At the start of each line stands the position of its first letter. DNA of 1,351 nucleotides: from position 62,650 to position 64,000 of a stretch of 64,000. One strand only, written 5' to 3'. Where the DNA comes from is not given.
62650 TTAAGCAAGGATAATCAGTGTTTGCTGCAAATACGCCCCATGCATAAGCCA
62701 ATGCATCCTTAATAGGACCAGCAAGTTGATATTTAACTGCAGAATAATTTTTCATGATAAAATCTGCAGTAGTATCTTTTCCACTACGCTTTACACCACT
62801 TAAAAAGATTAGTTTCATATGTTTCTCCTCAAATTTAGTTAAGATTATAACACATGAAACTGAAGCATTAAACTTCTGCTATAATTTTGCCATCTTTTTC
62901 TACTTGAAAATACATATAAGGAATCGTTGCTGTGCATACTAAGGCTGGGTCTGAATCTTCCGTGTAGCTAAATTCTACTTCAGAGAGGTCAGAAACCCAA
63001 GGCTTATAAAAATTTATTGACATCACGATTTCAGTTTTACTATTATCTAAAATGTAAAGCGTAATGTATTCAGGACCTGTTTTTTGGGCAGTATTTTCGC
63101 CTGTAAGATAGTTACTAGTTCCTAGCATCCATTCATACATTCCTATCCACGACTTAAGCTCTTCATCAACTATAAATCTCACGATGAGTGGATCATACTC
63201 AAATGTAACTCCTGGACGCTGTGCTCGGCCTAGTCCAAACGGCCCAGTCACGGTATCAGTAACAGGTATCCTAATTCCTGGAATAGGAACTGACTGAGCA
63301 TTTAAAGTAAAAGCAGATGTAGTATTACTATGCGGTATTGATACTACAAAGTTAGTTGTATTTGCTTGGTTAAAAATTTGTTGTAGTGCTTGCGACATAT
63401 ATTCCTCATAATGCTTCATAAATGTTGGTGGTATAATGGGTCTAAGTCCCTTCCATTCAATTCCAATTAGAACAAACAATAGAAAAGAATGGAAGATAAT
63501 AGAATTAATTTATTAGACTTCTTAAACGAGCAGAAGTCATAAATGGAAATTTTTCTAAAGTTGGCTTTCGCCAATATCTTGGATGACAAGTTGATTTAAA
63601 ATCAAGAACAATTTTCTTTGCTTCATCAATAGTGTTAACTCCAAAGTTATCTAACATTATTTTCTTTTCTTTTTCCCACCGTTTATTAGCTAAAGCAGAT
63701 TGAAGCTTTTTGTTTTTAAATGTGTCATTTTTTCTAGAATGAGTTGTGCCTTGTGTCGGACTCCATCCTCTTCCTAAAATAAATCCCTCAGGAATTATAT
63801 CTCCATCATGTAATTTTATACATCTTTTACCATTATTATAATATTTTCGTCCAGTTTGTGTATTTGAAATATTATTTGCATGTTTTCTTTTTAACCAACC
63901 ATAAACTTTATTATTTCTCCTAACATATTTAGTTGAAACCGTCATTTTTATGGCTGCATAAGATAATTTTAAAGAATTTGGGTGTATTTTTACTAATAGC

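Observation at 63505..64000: Homing-endonuclease-like gene inserted after gene 3, running off the window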

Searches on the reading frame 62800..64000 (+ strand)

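Call 14: search_protein_families(library=pfam, proteins=[L001:4709-5365:-, L002:4709-5365:-], max_evalue=1)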
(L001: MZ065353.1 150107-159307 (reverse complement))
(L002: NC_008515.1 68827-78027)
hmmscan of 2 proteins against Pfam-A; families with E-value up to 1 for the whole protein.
L001:4709-5365:- (219 aa): 4 families
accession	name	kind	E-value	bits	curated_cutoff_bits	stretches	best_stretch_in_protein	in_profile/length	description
PF14279.12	HNH_5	-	0.0032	17.8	27.5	1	25-44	15-34/56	HNH endonuclease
PF01844.29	HNH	-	0.0094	16.5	21.4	1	23-43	14-34/47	HNH endonuclease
PF11634.13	IPI_T4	-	0.044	14.2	25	1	111-138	15-42/76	Nuclease inhibitor from bacteriophage T4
PF19063.5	DUF5759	-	0.1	12.9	25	1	3-56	21-70/71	Family of unknown function (DUF5759)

L002:4709-5365:- (219 aa): 3 families
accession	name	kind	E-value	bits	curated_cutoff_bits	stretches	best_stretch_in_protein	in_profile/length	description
PF14279.12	HNH_5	-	0.0031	17.8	27.5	1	25-44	15-34/56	HNH endonuclease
PF01844.29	HNH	-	0.0094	16.5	21.4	1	23-43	14-34/47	HNH endonuclease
PF19063.5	DUF5759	-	0.1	12.9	25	1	3-56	21-70/71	Family of unknown function (DUF5759)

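Call 15: search_protein_families(library=phrogs, proteins=[L002:4709-5365:-], max_evalue=0.01)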
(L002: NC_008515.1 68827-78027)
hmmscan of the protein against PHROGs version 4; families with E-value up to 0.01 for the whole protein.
L002:4709-5365:- (219 aa): 4 families
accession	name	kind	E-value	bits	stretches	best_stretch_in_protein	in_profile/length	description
phrog_655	-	DNA, RNA and nucleotide metabolism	9.9e-59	200.9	1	1-199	27-219/343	homing endonuclease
phrog_10088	-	DNA, RNA and nucleotide metabolism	8.3e-13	49.3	1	1-97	1-98/331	homing endonuclease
phrog_12434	-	DNA, RNA and nucleotide metabolism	2e-08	35.1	1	15-85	30-106/292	HNH endonuclease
phrog_6050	-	DNA, RNA and nucleotide metabolism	0.00019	21.4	0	20-45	324-349/402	HNH endonuclease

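Call 17: search_solved_structures(query=L002:4709-5365:-, max_evalue=1, show_alignments=2)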
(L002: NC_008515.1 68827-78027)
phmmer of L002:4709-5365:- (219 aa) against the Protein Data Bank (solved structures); distinct sequences matched with E-value up to 1: 1.
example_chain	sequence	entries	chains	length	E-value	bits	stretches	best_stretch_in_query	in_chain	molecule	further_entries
5ukh_A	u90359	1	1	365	0.28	14.2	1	86-195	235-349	Uncharacterized protein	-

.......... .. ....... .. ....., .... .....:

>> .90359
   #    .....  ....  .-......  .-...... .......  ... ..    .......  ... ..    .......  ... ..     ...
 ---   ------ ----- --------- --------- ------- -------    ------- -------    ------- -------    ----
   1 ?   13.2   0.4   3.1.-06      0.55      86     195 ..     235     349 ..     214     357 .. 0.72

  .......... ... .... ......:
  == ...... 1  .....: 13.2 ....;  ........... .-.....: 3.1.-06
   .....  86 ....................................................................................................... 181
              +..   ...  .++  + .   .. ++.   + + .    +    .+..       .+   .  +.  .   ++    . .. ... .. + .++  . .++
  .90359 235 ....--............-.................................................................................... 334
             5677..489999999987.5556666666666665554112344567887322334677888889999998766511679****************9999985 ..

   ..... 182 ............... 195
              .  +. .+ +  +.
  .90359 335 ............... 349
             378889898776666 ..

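Call 25: find_homologous_proteins(query=L002:4709-5365:-, max_evalue=0.001)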
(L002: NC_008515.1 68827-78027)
Query L002:4709-5365:- (219 aa): 2939 proteins with E <= 0.001 among 2997 candidates; the best 120 are listed.
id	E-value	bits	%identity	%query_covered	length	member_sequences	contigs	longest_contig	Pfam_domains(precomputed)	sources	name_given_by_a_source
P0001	1.9e-145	500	100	100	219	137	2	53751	-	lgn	-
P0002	3.1e-92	326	63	100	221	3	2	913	-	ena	-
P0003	1.3e-91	324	63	100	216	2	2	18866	-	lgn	-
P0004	7.7e-90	318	61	100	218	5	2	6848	-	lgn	-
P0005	6.1e-89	316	63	100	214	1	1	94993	-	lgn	-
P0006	9.8e-89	315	62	100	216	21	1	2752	-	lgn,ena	-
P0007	1.4e-87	311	62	100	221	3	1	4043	-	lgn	-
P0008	6.5e-87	309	60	100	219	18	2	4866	-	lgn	-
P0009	2.8e-86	307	59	100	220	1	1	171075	-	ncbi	-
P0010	8.0e-86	305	61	100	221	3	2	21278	-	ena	-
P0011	4.8e-85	303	62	100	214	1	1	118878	-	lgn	-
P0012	6.2e-85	302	59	100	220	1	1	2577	-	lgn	-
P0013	8.6e-85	302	59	100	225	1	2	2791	-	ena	-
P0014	7.2e-80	286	60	100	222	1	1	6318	-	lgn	-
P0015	4.6e-79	283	55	100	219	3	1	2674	-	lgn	-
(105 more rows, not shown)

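Call 37: predict_structure(alignment_id=A2)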
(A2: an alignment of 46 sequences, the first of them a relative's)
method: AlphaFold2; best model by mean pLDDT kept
length: 219 residues; sequences in the alignment: 46
mean_pLDDT: 89.1   pTM: 0.60
mean pLDDT of the five models: 89.1, 89.1, 89.0, 86.4, 85.4
residues with pLDDT >= 90: 158; 70-90: 38; 50-70: 8; < 50: 15
segments of 3 or more residues with pLDDT < 50: 135-149
pLDDT, mean of each block of 10 residues (from residue 1): 97 96 96 96 97 98 97 93 91 96 89 87 91 55 47 69 88 96 97 95 96 92
secondary structure, 60 per line:
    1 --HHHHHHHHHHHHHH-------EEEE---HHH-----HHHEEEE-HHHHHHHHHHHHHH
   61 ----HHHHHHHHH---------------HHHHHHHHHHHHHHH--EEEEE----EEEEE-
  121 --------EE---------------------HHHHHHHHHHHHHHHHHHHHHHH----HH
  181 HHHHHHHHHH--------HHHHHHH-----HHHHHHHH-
elements in order: H3-16 E24-27 E42-45 H47-60 H65-73 H89-103 E106-110 E115-119 H152-174 H179-190 H199-205 H211-218

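Call 47: fold_search(model_id=the predicted structure, library=pdb)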
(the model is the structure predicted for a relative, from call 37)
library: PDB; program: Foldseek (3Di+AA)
matches with E <= 10: 99; with E <= 0.001: 0
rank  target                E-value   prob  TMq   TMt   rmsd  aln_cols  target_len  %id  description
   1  8ydb_J                3.7e-01  0.92  0.18  0.12   8.7        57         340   23  Type I-FHNH Cascade-dsDNA intermediate complex (released 2024-07-31)
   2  9sjn_A                3.9e-01  0.92  0.18  0.12   8.4        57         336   23  Type I-F_HNH variant Cascade target-free RNP, HNH domain in outwards position (released 2026-02-18)
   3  8fm1_A                5.0e-01  0.13  0.12  0.08  12.1       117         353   14  Structure of CBASS Cap5 from Pseudomonas syringae in the absence of a ligand (apo form dimer) (released 2024-02-07)
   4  8fm1_G                5.0e-01  0.12  0.11  0.08  11.9       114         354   13  Structure of CBASS Cap5 from Pseudomonas syringae in the absence of a ligand (apo form dimer) (released 2024-02-07)
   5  9shx_A                5.3e-01  0.87  0.17  0.11   8.4        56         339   23  Type I-F_HNH variant Cascade bound to dsDNA, HNH domain in middle position (released 2026-02-04)
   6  8w1p_G                5.9e-01  0.87  0.17  0.11   8.2        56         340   25  Structure of Selenomonas sp. Cascade (SsCascade) (released 2024-08-07)
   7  9sit_A                8.8e-01  0.77  0.17  0.11   8.4        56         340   23  Type I-F_HNH variant Cascade bound to dsDNA, HNH domain in inwards position (released 2026-02-18)
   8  9siu_A                9.9e-01  0.72  0.18  0.12   9.8        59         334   22  Type I-F_HNH variant Cascade bound to dsDNA, HNH domain in outwards position (released 2026-02-18)
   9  9sjd_A                9.9e-01  0.72  0.18  0.12   8.5        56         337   23  Type I-F_HNH variant Cascade bound to dsDNA, HNH domain in outwards position (released 2026-02-18)
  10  8fm1_F                9.9e-01  0.10  0.12  0.08  14.5       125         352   14  Structure of CBASS Cap5 from Pseudomonas syringae in the absence of a ligand (apo form dimer) (released 2024-02-07)
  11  8z0l_F                1.1e+00  0.75  0.18  0.12   6.6        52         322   23  Cryo-EM structure of Cas8-HNH system at partial R-loop state (released 2024-10-02)
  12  8zdy_G                1.1e+00  0.63  0.17  0.11   8.5        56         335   25  Cryo-EM structure of Cas8-HNH system at target free state (released 2024-10-02)
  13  8fm1_D                1.2e+00  0.08  0.11  0.08  11.7       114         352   14  Structure of CBASS Cap5 from Pseudomonas syringae in the absence of a ligand (apo form dimer) (released 2024-02-07)
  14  9sjo_A                1.3e+00  0.66  0.17  0.13   8.4        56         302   23  Type I-F_HNH variant Cascade target-free RNP, HNH domain in middle position (released 2026-02-04)
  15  9sjm_A                2.1e+00  0.51  0.18  0.12   8.4        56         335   23  Type I-F_HNH variant Cascade target-free RNP, HNH domain in inwards position (released 2026-02-04)
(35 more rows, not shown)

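Call 66: search_protein_families(library=pfam, alignment_id=A2, max_evalue=0.01)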
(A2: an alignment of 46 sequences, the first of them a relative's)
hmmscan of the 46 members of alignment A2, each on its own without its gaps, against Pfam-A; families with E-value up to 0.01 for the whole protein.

A. member 1, P0001 (219 aa): 2 families
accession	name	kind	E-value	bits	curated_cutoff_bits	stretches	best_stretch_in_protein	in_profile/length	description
PF14279.12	HNH_5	-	0.0031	17.8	27.5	1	25-44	15-34/56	HNH endonuclease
PF01844.29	HNH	-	0.0093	16.5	21.4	0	23-43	14-34/47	HNH endonuclease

B. families by the number of members that match (of 46 scanned): 11 families
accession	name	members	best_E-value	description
PF01844.29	HNH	30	0.00017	HNH endonuclease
PF14279.12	HNH_5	8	4.1e-05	HNH endonuclease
PF07460.16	NUMOD3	2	1.3e-06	NUMOD3 motif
PF13368.11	Toprim_C_rpt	1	9.6e-06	Topoisomerase C-terminal repeat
PF08772.16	Zn_ribbon_NOB1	1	0.00043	Nin one binding (NOB1) Zn-ribbon like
PF03371.20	PRP38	1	0.00057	PRP38 family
PF00773.25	RNB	1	0.0026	RNB domain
PF02748.20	PyrI_C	1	0.0042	Aspartate carbamoyltransferase regulatory chain, metal binding domain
PF08906.16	T6SS_Tdi1_C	1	0.0055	T6SS immunity protein Tdi1, C-terminal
PF14659.12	Phage_int_SAM_3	1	0.0094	Phage integrase, N-terminal SAM-like domain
PF25447.1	RING_ZNF598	1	0.0094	ZNF598 RING finger domain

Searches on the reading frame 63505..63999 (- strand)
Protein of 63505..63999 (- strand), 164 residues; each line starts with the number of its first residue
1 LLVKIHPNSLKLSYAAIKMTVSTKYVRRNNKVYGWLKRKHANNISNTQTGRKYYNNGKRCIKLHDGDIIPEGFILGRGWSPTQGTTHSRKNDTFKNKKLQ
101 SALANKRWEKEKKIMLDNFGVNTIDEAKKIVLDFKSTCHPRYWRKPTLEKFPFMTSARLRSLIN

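Call 7: search_protein_families(library=pfam, proteins=[window:63505-63999:-], max_evalue=1)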
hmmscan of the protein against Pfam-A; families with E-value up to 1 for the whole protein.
window:63505-63999:- (164 aa): 0 families

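Call 15: search_protein_families(library=phrogs, proteins=[window:63508-63999:-], max_evalue=0.01)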
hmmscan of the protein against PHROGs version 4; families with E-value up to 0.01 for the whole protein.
window:63508-63999:- (164 aa): 1 family
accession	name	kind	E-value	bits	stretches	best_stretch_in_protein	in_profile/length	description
phrog_655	-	DNA, RNA and nucleotide metabolism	1.4e-18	68.9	1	1-144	82-219/343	homing endonuclease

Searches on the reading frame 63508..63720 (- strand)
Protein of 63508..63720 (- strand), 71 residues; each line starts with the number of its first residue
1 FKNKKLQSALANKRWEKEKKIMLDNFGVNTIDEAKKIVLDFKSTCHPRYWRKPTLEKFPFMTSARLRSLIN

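Call 75: predict_structure(alignment_id=A3)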
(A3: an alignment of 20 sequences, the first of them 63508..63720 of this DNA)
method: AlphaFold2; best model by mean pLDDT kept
length: 71 residues; sequences in the alignment: 20
mean_pLDDT: 88.8   pTM: 0.64
mean pLDDT of the five models: 88.8, 88.8, 87.5, 87.2, 86.1
residues with pLDDT >= 90: 44; 70-90: 25; 50-70: 1; < 50: 1
segments of 3 or more residues with pLDDT < 50: none
pLDDT, mean of each block of 10 residues (from residue 1): 77 89 91 92 92 92 89 84
secondary structure, 60 per line:
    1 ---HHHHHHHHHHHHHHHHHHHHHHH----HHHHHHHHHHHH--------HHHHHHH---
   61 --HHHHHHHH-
elements in order: H4-26 H31-42 H51-57 H63-70

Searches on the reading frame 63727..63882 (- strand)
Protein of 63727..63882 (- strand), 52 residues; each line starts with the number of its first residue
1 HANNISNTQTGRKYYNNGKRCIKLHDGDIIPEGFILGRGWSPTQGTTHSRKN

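Call 67: search_dna_similar(query=window:63727-63882:-, collection=phages, mode=protein, max_evalue=0.001, max_rows=60, rows=spread)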
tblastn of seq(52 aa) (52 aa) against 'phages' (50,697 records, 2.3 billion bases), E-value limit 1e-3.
Records with a match: 76; places in all: 76; records where one place covers at least 80% of the query: 76.
Best place of each record, by identity: >=99% 33; 95-99% 3; 60-80% 21; <60% 19.
By first word of the organism name: Escherichia 44; Acinetobacter 6; Serratia 5; Shigella 4; Salmonella 3; Kosakonia 3; Erwinia 3; Yersinia 2; Citrobacter 2; Enterobacteria 1; and 3 more.
By host as written in the record: Escherichia coli 17; - 7; Escherichia coli str. K-12 substr. MG1655 4; Escherichia sp. 3; Kosakonia cowanii 3; Serratia sp. ATCC 39006 3; Acinetobacter baumannii 3; Escherichia coli ATCC 25922 2; and 29 more.
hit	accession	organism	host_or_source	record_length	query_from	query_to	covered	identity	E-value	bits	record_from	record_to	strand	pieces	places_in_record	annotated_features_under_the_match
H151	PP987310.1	Salmonella phage Manna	Salmonella enterica subsp. enterica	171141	1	52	100%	100.0%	8e-30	113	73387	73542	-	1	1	hypothetical protein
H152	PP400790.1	Escherichia phage FL44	Escherichia coli str. K-12 substr. ...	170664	1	52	100%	100.0%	8e-30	113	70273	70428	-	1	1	homing endonuclease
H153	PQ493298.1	Escherichia phage EPIMAM01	Escherichia coli ATCC 25922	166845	1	52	100%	100.0%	1e-29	113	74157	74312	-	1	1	hypothetical protein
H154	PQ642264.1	Escherichia phage OES_C-3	Escherichia sp.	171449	1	52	100%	100.0%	1e-29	113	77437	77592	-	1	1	EC3_150: hypothetical protein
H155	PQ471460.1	Escherichia phage vB_EcoM_JE01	Escherichia coli (ETEC) U74 ...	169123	1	52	100%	100.0%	1e-29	113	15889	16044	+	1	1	hypothetical protein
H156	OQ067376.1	Escherichia phage a51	Escherichia coli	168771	1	52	100%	100.0%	1e-29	113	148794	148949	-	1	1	homing endonuclease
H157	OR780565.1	Escherichia phage DCP2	Escherichia coli GRNDC2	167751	1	52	100%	100.0%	1e-29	113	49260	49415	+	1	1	record has no annotation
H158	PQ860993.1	Escherichia phage EC.W14-2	Escherichia coli ATCC 25922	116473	1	52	100%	100.0%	1e-29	113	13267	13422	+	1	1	hypothetical protein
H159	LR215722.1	Yersinia phage fPS-2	-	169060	1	52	100%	100.0%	1e-29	113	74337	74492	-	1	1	g141c: Phage-associated homing endonuclease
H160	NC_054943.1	Yersinia phage fPS-2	-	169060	1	52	100%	100.0%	1e-29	113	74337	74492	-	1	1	g141c: homing endonuclease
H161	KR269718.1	Escherichia phage HY03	Escherichia coli O157:H7 ATCC 43890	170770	1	52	100%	100.0%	1e-29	113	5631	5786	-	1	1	putative site-specific intron-like DNA endonuclease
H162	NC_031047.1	Escherichia phage HY03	Escherichia coli O157:H7 ATCC 43890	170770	1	52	100%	100.0%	1e-29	113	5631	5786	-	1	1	homing endonuclease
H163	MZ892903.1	Escherichia phage ELT1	Escherichia coli K-12 MG1655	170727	1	52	100%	100.0%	1e-29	113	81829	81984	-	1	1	homing endonuclease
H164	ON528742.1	Shigella phage ESh32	Shigella sp.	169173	1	52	100%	100.0%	1e-29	113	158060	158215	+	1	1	hypothetical protein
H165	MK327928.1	Escherichia phage vB_EcoM_G2133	Escherichia coli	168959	1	52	100%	100.0%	1e-29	113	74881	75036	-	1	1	hypothetical protein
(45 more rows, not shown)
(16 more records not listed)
